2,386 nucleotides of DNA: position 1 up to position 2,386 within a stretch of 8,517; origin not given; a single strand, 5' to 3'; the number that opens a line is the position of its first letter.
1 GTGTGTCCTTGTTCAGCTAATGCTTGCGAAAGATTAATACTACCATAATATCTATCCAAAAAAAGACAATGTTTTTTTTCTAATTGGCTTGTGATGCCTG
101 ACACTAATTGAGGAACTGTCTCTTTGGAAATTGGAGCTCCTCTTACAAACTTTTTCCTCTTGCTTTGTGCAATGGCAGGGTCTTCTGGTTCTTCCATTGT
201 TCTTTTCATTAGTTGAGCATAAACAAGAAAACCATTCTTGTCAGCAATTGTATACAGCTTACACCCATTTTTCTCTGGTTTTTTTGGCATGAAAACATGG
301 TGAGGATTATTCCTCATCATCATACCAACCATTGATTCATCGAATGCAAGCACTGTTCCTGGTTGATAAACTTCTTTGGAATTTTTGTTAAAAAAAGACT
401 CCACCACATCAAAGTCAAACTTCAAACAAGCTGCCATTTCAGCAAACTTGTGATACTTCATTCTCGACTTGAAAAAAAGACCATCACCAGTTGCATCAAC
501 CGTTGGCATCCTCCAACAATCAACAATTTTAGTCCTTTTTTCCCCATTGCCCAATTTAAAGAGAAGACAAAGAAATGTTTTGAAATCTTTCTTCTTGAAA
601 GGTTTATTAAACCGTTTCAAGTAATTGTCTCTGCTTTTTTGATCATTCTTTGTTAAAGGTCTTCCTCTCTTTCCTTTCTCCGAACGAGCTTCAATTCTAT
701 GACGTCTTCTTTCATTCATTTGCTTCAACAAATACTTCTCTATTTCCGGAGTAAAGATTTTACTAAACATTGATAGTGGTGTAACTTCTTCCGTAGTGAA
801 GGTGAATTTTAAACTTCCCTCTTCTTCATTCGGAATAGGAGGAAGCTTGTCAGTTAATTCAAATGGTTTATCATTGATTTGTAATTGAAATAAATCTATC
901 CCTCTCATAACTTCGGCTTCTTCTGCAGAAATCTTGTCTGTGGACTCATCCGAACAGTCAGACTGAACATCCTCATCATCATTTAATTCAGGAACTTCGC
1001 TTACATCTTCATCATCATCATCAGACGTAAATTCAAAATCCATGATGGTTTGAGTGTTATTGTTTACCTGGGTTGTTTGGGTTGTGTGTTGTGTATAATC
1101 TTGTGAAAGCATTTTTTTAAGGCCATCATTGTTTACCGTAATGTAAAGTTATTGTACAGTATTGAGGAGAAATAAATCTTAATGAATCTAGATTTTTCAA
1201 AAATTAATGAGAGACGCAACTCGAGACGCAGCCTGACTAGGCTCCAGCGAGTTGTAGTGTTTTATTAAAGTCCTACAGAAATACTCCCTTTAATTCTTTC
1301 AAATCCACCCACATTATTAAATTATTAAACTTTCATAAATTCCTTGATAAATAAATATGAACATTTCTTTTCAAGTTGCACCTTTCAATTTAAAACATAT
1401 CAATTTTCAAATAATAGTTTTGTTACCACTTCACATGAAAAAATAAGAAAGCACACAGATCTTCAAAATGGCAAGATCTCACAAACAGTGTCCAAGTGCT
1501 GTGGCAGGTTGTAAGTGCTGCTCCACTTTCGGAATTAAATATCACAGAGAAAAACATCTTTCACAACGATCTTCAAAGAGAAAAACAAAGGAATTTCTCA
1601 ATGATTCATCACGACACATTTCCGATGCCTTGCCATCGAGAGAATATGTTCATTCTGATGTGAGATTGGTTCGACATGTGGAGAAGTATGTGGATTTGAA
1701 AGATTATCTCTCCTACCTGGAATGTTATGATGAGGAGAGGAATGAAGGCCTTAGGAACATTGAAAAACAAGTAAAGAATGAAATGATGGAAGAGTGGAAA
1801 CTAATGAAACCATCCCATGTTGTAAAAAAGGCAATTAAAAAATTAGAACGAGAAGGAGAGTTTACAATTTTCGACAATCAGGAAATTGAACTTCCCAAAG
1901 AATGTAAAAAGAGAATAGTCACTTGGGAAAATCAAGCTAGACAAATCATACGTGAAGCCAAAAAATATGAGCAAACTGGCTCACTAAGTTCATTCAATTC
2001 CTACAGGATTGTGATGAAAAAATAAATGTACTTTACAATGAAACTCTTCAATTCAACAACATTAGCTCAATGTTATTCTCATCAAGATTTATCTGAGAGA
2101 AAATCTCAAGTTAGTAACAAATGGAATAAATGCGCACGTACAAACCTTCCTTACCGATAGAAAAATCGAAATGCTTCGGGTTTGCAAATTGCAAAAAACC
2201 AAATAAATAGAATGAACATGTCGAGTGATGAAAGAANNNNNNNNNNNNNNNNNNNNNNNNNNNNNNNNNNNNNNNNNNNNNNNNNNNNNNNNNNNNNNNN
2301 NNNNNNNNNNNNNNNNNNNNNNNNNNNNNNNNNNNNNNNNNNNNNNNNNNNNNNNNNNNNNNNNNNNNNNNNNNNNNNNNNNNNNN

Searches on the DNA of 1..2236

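Call 46: search_rna_families(source=window, start=1, end=2236, threshold=evalue, max_evalue=1)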
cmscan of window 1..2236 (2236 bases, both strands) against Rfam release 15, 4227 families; matches with E-value up to 1: 4.
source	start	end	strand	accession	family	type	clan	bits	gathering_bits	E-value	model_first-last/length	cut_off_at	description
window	956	1019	-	RF01139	sR2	Gene; snRNA; snoRNA; CD-box;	-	25.1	42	0.0069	1-57/57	no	Small nucleolar RNA sR2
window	362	442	+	RF02595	EBv-sisRNA-1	Gene;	-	24.4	58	0.005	1-81/81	no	Epstein-Barr virus stable intronic sequence RNA 1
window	507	611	+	RF01859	Phe_leader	Cis-reg; leader;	-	23.8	55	0.5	1-125/125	no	Phenylalanine leader peptide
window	1670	1798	-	RF02706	TeloSII_ncR30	Gene; sRNA;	-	20.1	86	0.099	1-226/226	no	TeloSII non coding RNA 30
